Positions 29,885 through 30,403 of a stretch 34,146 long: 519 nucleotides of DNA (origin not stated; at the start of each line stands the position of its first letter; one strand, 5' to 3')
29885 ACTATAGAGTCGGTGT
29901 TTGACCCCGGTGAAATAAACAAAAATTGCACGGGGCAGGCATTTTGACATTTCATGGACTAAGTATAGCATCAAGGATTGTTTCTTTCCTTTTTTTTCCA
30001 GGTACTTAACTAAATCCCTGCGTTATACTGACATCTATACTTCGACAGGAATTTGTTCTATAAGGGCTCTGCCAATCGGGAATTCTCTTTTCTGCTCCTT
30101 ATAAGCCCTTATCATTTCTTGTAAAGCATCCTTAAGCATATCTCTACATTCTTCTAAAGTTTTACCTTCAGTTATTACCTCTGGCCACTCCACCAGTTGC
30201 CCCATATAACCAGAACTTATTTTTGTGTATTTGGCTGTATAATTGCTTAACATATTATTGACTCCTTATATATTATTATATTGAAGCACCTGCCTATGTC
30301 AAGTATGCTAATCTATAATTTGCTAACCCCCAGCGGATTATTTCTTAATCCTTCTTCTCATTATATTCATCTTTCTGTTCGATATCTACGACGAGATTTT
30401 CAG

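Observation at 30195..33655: A 150-168 bp direct repeat carrying the hicB promoter and 5' end brackets a two-gene T9SS cargo module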

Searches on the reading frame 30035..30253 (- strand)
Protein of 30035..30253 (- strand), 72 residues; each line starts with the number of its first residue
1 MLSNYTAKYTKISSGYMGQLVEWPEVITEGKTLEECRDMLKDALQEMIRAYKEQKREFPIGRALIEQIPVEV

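Call 8: search_protein_families(library=pfam, proteins=[window:30035-30253:-], max_evalue=0.01)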
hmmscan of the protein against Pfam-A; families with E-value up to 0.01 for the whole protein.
window:30035-30253:- (72 aa): 1 family
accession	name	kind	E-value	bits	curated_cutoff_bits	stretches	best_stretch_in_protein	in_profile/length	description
PF21748.3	UPF0150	-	1.7e-08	34.7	27.3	1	6-48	9-53/64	UPF0150-like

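Call 10: find_encoding_contigs(protein=window:30035-30253:-, flank=10000, max_places=10)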
Protein window:30035-30253:- (72 aa): 7 contigs read that carry it; 6 places shown.
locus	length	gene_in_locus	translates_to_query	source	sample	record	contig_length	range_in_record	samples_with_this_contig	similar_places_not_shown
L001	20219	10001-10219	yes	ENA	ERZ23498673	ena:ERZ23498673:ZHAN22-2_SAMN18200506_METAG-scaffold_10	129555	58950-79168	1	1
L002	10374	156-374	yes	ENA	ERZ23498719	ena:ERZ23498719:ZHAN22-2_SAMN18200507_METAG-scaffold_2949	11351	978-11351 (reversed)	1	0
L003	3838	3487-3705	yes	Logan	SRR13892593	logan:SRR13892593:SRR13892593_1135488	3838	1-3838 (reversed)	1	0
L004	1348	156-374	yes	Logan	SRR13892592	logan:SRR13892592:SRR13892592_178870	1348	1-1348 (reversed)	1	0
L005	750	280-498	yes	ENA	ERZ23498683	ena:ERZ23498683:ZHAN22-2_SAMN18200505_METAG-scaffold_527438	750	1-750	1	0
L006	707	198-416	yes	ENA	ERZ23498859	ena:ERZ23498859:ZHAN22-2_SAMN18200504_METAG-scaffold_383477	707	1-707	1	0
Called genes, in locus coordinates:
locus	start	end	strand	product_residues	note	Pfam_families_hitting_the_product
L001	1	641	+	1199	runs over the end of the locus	PF00211:Guanylate_cyc, PF13191:AAA_16, PF13401:AAA_22 (faint), PF00515:TPR_1 (faint), PF13181:TPR_8 (faint), PF14938:SNAP (faint), PF17874:TPR_MalT (weak), PF13424:TPR_12, +5 more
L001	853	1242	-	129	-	-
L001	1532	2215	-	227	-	-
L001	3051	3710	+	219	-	PF13174:TPR_6 (faint), PF21545:T7SS_EccA1_N (weak), PF14559:TPR_19 (faint), PF00515:TPR_1 (faint), PF07719:TPR_2 (faint), PF13176:TPR_7 (faint), PF13181:TPR_8 (faint), PF13424:TPR_12, +3 more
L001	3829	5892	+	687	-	PF03065:Glyco_hydro_57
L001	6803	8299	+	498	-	PF13860:FlgD_ig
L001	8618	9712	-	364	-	PF21959:DUF6923 (faint), PF08450:SGL (faint), PF13860:FlgD_ig (weak), PF18962:Por_Secre_tail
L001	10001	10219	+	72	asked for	PF21748:UPF0150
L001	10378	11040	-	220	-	PF01209:Ubie_methyltran (weak), PF00398:RrnaAD (weak), PF13489:Methyltransf_23, PF13649:Methyltransf_25, PF13847:Methyltransf_31, PF08241:Methyltransf_11, PF08242:Methyltransf_12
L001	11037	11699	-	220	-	PF02475:TRM5-TYW2_MTfase, PF05175:MTS, PF06325:PrmA, PF13847:Methyltransf_31, PF08241:Methyltransf_11 (weak), PF08242:Methyltransf_12 (weak), PF13649:Methyltransf_25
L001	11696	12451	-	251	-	PF01209:Ubie_methyltran, PF02353:CMAS (weak), PF13489:Methyltransf_23, PF13847:Methyltransf_31, PF08241:Methyltransf_11, PF08242:Methyltransf_12, PF13649:Methyltransf_25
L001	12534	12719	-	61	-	-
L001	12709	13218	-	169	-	-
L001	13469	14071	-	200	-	PF00300:His_Phos_1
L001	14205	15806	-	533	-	PF21959:DUF6923 (faint), PF24684:Vgb_lyase (weak), PF01841:Transglut_core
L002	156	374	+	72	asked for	PF21748:UPF0150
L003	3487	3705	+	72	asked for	PF21748:UPF0150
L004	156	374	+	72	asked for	PF21748:UPF0150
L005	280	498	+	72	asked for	PF21748:UPF0150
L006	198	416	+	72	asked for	PF21748:UPF0150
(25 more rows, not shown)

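Call 13: find_homologous_proteins(query=window:30035-30253:-, max_evalue=0.00001)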
Query window:30035-30253:- (72 aa): 4718 proteins with E <= 0.00001 among 4719 candidates; the best 120 are listed.
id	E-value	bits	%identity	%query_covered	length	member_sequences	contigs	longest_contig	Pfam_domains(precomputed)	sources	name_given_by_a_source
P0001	1.8e-38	147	96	100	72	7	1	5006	PF21748.4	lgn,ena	-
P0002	4.8e-37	142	94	100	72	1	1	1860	PF21748.4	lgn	-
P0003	2.0e-36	140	93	100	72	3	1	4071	PF21748.4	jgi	jgi:predicted RNase H-like HicB family nuclease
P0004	5.0e-35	136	88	100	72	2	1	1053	PF21748.4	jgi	-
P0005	5.7e-35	136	88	100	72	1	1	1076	PF21748.4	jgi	-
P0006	9.8e-35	135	83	100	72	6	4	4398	PF21748.4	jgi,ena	jgi:predicted RNase H-like HicB family nuclease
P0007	1.4e-34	134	86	100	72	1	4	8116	PF21748.4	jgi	jgi:predicted RNase H-like HicB family nuclease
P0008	2.0e-34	134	85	100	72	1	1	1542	PF21748.4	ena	-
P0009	2.8e-34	133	88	100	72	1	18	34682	PF21748.4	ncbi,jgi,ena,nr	ncbi:MAG: hypothetical protein COT45_02540 [bacterium (Candidatus Stahlbacteria) CG08_land_8_20_14_0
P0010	3.8e-34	133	82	100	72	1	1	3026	PF21748.4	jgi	jgi:predicted RNase H-like HicB family nuclease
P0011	4.6e-34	133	81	100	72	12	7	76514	PF21748.4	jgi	jgi:predicted RNase H-like HicB family nuclease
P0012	4.8e-34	133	82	100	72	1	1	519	PF21748.4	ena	-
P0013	7.4e-34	132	86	100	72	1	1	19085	PF21748.4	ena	-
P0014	9.7e-34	132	85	100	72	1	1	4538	PF21748.4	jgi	jgi:predicted RNase H-like HicB family nuclease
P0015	1.0e-33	132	82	100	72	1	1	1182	PF21748.4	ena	-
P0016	1.3e-33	131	82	100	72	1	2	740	PF21748.4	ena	-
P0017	1.3e-33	131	85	100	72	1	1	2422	PF21748.4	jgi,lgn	-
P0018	1.4e-33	131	83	100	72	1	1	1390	PF21748.4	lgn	-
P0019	1.8e-33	131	81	100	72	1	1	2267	PF21748.4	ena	-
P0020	1.8e-33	131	83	100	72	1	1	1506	PF21748.4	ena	-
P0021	1.9e-33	131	82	100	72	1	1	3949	PF21748.4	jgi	-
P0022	1.9e-33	131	82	100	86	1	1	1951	PF21748.4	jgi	-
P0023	2.0e-33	131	83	100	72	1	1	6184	PF21748.4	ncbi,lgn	ncbi:MAG: type II toxin-antitoxin system HicB family antitoxin [Candidatus Hermodarchaeota archaeon]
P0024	2.0e-33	131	85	100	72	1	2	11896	PF21748.4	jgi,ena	-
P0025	2.1e-33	131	83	100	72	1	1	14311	PF21748.4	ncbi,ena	-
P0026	2.1e-33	131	83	100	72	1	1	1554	PF21748.4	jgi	jgi:predicted RNase H-like HicB family nuclease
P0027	2.4e-33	131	81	100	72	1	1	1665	PF21748.4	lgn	-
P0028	2.4e-33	130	85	100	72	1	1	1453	PF21748.4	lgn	-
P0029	2.9e-33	130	79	100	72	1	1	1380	PF21748.4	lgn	-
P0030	3.2e-33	130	82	100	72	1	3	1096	PF21748.4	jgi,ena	jgi:predicted RNase H-like HicB family nuclease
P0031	3.5e-33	130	81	100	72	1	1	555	PF21748.4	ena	-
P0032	3.6e-33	130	81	100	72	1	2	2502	PF21748.4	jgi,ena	-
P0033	3.6e-33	130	83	100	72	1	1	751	PF21748.4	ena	-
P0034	3.8e-33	130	83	100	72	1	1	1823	PF21748.4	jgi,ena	-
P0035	3.9e-33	130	82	100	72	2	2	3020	PF21748.4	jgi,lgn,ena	-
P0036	3.9e-33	130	79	100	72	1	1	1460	PF21748.4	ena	-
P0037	5.0e-33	129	81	100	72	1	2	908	PF21748.4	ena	-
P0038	5.0e-33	129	82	100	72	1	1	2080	PF21748.4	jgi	jgi:predicted RNase H-like HicB family nuclease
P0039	5.0e-33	129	82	100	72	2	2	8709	PF21748.4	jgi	jgi:predicted RNase H-like HicB family nuclease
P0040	5.0e-33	129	81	100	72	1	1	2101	PF21748.4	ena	-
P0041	5.3e-33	129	79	100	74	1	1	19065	PF21748.4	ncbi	-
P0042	5.3e-33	129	83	100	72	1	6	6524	PF21748.4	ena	-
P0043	5.3e-33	129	81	100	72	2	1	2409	PF21748.4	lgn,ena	-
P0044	5.3e-33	129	82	100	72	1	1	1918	PF21748.4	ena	-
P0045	5.4e-33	129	81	100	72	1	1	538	PF21748.4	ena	-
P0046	6.1e-33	129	83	100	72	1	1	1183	PF21748.4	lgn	-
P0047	6.2e-33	129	81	100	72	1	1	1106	PF21748.4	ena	-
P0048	6.7e-33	129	81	100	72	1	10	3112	PF21748.4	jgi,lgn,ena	-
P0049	6.9e-33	129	82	100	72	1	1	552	PF21748.4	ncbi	-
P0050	7.0e-33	129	82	100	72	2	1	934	PF21748.4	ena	-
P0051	7.4e-33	129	82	100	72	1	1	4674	PF21748.4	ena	-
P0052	7.5e-33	129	82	100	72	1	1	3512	PF21748.4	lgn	-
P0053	7.7e-33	129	83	100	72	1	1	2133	PF21748.4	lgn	-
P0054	8.0e-33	129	83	100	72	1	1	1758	PF21748.4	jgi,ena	jgi:predicted RNase H-like HicB family nuclease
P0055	9.5e-33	129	79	100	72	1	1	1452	PF21748.4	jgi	jgi:predicted RNase H-like HicB family nuclease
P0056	9.5e-33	129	81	100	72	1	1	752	PF21748.4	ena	-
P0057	9.7e-33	129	82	100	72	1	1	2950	PF21748.4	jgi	jgi:predicted RNase H-like HicB family nuclease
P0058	9.8e-33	129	78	100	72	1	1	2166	PF21748.4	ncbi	-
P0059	9.8e-33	129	81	100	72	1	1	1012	PF21748.4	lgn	-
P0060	9.8e-33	129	81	100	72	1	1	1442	PF21748.4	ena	-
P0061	1.0e-32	128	81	100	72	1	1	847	PF21748.4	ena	-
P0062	1.1e-32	128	81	100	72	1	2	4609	PF21748.4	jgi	jgi:predicted RNase H-like HicB family nuclease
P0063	1.1e-32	128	82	100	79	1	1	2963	PF21748.4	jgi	jgi:predicted RNase H-like HicB family nuclease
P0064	1.1e-32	128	81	100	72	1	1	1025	PF21748.4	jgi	jgi:predicted RNase H-like HicB family nuclease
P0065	1.1e-32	128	81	100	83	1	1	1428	PF21748.4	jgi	jgi:predicted RNase H-like HicB family nuclease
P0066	1.1e-32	128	81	100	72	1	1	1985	PF21748.4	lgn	-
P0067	1.1e-32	128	82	100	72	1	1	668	PF21748.4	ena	-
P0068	1.2e-32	128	79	100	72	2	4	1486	PF21748.4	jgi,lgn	-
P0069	1.3e-32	128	82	100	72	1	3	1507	PF21748.4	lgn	-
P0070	1.4e-32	128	81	100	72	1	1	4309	PF21748.4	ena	-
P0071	1.4e-32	128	82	99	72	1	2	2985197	PF21748.4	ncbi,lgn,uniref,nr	ncbi:hypothetical protein E308F_02950 [Moorella sp. E308F]|uniref:type II toxin-antitoxin system Hic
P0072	1.4e-32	128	81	100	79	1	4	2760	PF21748.4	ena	-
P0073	1.5e-32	128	82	100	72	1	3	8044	PF21748.4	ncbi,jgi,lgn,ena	-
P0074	1.5e-32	128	82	100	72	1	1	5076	PF21748.4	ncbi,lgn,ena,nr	ncbi:MAG: hypothetical protein HW384_1177 [Dehalococcoidia bacterium]|nr:hypothetical protein [Dehal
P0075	1.5e-32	128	82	100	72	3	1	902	PF21748.4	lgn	-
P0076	1.5e-32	128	81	100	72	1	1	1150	PF21748.4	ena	-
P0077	1.5e-32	128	83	100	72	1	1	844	PF21748.4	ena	-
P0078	1.5e-32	128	81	100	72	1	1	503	PF21748.4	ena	-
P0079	1.7e-32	128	82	100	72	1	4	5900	PF21748.4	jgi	jgi:predicted RNase H-like HicB family nuclease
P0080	1.7e-32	128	82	99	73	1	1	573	PF21748.4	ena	-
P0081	1.8e-32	128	81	100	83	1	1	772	PF21748.4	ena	-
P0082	1.8e-32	128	79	100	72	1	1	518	PF21748.4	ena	-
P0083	1.9e-32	128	82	100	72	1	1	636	PF21748.4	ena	-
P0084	1.9e-32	128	79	100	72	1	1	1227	PF21748.4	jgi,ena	-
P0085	1.9e-32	128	79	100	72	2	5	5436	PF21748.4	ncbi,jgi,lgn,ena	-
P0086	1.9e-32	128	81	100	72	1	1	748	PF21748.4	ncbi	-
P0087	1.9e-32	128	85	100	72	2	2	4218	PF21748.4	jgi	jgi:predicted RNase H-like HicB family nuclease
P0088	1.9e-32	128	81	100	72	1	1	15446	PF21748.4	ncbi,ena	-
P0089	1.9e-32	128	81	100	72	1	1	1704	PF21748.4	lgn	-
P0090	2.0e-32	128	81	100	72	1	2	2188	PF21748.4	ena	-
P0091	2.1e-32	128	81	100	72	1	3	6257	PF21748.4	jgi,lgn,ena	jgi:predicted RNase H-like HicB family nuclease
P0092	2.1e-32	128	81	100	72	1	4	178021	PF21748.4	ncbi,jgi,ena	jgi:predicted RNase H-like HicB family nuclease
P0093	2.1e-32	127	81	100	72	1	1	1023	PF21748.4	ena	-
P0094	2.2e-32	127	81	100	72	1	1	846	PF21748.4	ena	-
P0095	2.3e-32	127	82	100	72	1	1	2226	PF21748.4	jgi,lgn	jgi:predicted RNase H-like HicB family nuclease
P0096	2.3e-32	127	81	100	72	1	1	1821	PF21748.4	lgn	-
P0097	2.4e-32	127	82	100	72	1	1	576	PF21748.4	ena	-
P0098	2.4e-32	127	82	99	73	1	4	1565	PF21748.4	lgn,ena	-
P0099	2.6e-32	127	79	100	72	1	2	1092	PF21748.4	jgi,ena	-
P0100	2.6e-32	127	78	100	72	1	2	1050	PF21748.4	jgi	jgi:predicted RNase H-like HicB family nuclease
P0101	2.6e-32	127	79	100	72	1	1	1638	PF21748.4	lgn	-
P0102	2.7e-32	127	82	100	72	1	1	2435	PF21748.4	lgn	-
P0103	2.8e-32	127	79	100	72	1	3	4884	PF21748.4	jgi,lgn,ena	jgi:predicted RNase H-like HicB family nuclease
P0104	2.8e-32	127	81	100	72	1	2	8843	PF21748.4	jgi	jgi:predicted RNase H-like HicB family nuclease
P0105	2.9e-32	127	83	100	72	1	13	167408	PF21748.4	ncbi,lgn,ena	-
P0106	2.9e-32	127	82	100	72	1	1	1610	PF21748.4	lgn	-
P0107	2.9e-32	127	81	100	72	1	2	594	PF21748.4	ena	-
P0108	2.9e-32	127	81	100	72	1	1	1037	PF21748.4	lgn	-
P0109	2.9e-32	127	79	100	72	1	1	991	PF21748.4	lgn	-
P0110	3.0e-32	127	81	100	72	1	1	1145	PF21748.4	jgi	jgi:predicted RNase H-like HicB family nuclease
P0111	3.0e-32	127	79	100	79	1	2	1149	PF21748.4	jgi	-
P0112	3.0e-32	127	82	100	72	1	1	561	PF21748.4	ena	-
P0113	3.1e-32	127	82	100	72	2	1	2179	PF21748.4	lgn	-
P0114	3.1e-32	127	79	100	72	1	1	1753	PF21748.4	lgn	-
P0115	3.3e-32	127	79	100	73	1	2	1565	PF21748.4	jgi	jgi:predicted RNase H-like HicB family nuclease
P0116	3.3e-32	127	81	100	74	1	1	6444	PF21748.4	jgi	jgi:predicted RNase H-like HicB family nuclease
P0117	3.6e-32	127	81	100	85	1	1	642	PF21748.4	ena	-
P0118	3.6e-32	127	79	100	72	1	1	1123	PF21748.4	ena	-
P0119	3.7e-32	127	81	100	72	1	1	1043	PF21748.4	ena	-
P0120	3.7e-32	127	81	100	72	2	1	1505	PF21748.4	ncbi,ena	-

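Call 15: find_encoding_contigs(protein=P0001, flank=5000, max_places=6)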
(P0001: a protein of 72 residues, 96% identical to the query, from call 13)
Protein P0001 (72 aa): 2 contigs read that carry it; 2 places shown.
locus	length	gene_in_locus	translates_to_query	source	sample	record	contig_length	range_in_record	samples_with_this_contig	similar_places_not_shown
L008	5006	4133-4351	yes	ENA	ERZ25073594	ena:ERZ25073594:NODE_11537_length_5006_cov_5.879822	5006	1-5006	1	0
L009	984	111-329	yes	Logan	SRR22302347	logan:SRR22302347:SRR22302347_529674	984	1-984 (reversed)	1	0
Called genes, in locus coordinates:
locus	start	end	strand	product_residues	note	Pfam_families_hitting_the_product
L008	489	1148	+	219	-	PF14559:TPR_19 (faint), PF13176:TPR_7 (faint), PF21545:T7SS_EccA1_N (weak), PF13428:TPR_14 (faint), PF07719:TPR_2 (faint), PF13174:TPR_6 (faint), PF13374:TPR_10 (faint), PF13424:TPR_12, +3 more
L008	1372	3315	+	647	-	PF03065:Glyco_hydro_57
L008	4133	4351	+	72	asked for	PF21748:UPF0150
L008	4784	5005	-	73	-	?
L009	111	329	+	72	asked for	PF21748:UPF0150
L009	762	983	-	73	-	?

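Call 16: find_encoding_contigs(protein=P0009, flank=6000, max_places=6)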
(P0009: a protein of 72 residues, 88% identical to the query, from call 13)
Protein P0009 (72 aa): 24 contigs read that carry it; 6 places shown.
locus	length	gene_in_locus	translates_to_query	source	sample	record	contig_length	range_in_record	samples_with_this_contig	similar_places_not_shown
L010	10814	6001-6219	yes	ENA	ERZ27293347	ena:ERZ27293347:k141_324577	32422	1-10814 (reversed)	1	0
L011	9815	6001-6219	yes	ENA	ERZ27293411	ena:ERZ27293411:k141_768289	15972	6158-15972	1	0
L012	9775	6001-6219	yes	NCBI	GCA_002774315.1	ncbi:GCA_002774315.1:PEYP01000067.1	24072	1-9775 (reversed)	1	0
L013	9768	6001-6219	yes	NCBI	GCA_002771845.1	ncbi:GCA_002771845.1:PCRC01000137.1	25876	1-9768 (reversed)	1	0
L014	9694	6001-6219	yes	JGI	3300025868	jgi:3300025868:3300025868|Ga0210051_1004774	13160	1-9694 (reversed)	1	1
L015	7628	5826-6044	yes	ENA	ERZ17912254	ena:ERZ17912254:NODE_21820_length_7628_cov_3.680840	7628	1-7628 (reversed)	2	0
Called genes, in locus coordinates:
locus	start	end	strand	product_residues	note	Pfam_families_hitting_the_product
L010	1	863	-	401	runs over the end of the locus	PF00926:DHBP_synthase, PF00925:GTP_cyclohydro2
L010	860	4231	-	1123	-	PF02811:PHP, PF07733:DNA_pol3_alpha, PF17657:DNA_pol3_finger, PF14579:HHH_6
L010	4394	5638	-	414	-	PF01547:SBP_bac_1, PF13416:SBP_bac_8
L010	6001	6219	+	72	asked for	PF21748:UPF0150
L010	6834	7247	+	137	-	-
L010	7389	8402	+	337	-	PF01555:N6_N4_Mtase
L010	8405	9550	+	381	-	PF09566:RE_SacI_N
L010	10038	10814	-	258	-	?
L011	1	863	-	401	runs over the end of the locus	PF00926:DHBP_synthase, PF00925:GTP_cyclohydro2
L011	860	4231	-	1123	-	PF02811:PHP, PF07733:DNA_pol3_alpha, PF17657:DNA_pol3_finger, PF14579:HHH_6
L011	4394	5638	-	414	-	PF01547:SBP_bac_1, PF13416:SBP_bac_8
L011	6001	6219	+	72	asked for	PF21748:UPF0150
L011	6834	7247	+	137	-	-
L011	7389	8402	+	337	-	PF01555:N6_N4_Mtase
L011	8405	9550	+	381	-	PF09566:RE_SacI_N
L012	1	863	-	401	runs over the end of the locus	PF00926:DHBP_synthase, PF00925:GTP_cyclohydro2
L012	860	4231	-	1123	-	PF02811:PHP, PF07733:DNA_pol3_alpha, PF17657:DNA_pol3_finger, PF14579:HHH_6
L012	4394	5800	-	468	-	PF01547:SBP_bac_1, PF13416:SBP_bac_8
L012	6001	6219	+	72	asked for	PF21748:UPF0150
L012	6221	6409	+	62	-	PF07927:HicA_toxin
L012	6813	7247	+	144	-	-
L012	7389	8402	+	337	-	PF01555:N6_N4_Mtase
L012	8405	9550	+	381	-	PF09566:RE_SacI_N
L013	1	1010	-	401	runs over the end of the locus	PF00926:DHBP_synthase, PF00925:GTP_cyclohydro2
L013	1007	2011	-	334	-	PF01336:tRNA_anti-codon (faint), PF14579:HHH_6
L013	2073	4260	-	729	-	PF02811:PHP, PF07733:DNA_pol3_alpha, PF17657:DNA_pol3_finger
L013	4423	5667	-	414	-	PF01547:SBP_bac_1, PF13416:SBP_bac_8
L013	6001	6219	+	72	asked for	PF21748:UPF0150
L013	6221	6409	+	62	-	PF07927:HicA_toxin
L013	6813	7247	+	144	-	-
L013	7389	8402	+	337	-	PF01555:N6_N4_Mtase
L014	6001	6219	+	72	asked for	PF21748:UPF0150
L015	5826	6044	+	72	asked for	PF21748:UPF0150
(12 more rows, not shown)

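Call 17: find_encoding_contigs(protein=P0003, flank=5000, max_places=4)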
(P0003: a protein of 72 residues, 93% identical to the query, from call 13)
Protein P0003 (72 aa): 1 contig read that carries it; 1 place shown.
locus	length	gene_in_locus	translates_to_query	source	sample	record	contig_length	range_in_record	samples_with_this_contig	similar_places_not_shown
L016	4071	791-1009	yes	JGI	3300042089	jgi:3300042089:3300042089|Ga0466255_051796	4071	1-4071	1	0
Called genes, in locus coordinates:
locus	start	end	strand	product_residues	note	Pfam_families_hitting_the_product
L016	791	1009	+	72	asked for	PF21748:UPF0150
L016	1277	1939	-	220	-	PF01209:Ubie_methyltran (weak), PF05958:tRNA_U5-meth_tr (weak), PF00398:RrnaAD (weak), PF13489:Methyltransf_23 (weak), PF13649:Methyltransf_25, PF13847:Methyltransf_31, PF08241:Methyltransf_11, PF08242:Methyltransf_12, +2 more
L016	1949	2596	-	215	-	PF02475:TRM5-TYW2_MTfase, PF05175:MTS, PF06325:PrmA, PF13847:Methyltransf_31, PF13649:Methyltransf_25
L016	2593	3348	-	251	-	PF01209:Ubie_methyltran, PF13489:Methyltransf_23, PF13847:Methyltransf_31, PF08241:Methyltransf_11, PF08242:Methyltransf_12, PF13649:Methyltransf_25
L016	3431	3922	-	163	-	-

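Call 40: find_encoding_contigs(protein=P0002, flank=5000, max_places=4)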
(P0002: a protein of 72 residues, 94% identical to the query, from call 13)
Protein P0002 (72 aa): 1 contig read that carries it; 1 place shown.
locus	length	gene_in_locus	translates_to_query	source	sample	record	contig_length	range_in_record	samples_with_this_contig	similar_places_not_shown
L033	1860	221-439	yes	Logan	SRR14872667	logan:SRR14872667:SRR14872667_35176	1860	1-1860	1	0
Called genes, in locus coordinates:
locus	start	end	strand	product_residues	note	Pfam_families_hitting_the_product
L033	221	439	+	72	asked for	PF21748:UPF0150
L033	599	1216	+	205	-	PF12952:DUF3841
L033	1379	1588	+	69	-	PF10049:DUF2283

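Call 41: find_encoding_contigs(protein=P0007, flank=8000, max_places=5)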
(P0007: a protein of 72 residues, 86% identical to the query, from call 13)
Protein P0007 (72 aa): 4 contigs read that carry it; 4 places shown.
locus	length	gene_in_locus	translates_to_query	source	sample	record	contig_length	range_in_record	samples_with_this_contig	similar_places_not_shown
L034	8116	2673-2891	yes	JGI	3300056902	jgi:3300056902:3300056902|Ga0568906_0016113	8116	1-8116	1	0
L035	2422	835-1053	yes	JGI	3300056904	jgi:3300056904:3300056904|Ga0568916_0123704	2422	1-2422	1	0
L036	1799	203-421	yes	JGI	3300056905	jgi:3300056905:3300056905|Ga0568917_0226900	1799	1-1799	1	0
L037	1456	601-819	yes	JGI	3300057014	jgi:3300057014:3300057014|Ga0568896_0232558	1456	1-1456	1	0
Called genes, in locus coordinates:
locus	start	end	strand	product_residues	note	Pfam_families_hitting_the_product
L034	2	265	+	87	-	?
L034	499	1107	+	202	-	PF01209:Ubie_methyltran, PF13489:Methyltransf_23 (weak), PF08241:Methyltransf_11, PF08242:Methyltransf_12, PF13649:Methyltransf_25, PF13847:Methyltransf_31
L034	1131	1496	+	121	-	-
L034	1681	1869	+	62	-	-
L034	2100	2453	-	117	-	-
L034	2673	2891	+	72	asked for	PF21748:UPF0150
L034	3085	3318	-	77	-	PF13335:Mg_chelatase_C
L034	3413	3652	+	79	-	-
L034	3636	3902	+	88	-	PF05016:ParE_toxin (weak)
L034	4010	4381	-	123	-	PF18480:DUF5615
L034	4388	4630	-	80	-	PF04255:DUF433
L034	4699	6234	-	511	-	PF05362:Lon_C (weak), PF13541:ChlI, PF00493:MCM (faint), PF00158:Sigma54_activat (faint), PF01078:Mg_chelatase, PF07728:AAA_5, PF13335:Mg_chelatase_C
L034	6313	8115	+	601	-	?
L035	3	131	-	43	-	?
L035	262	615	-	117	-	-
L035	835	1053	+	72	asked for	PF21748:UPF0150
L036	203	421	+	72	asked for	PF21748:UPF0150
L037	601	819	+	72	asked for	PF21748:UPF0150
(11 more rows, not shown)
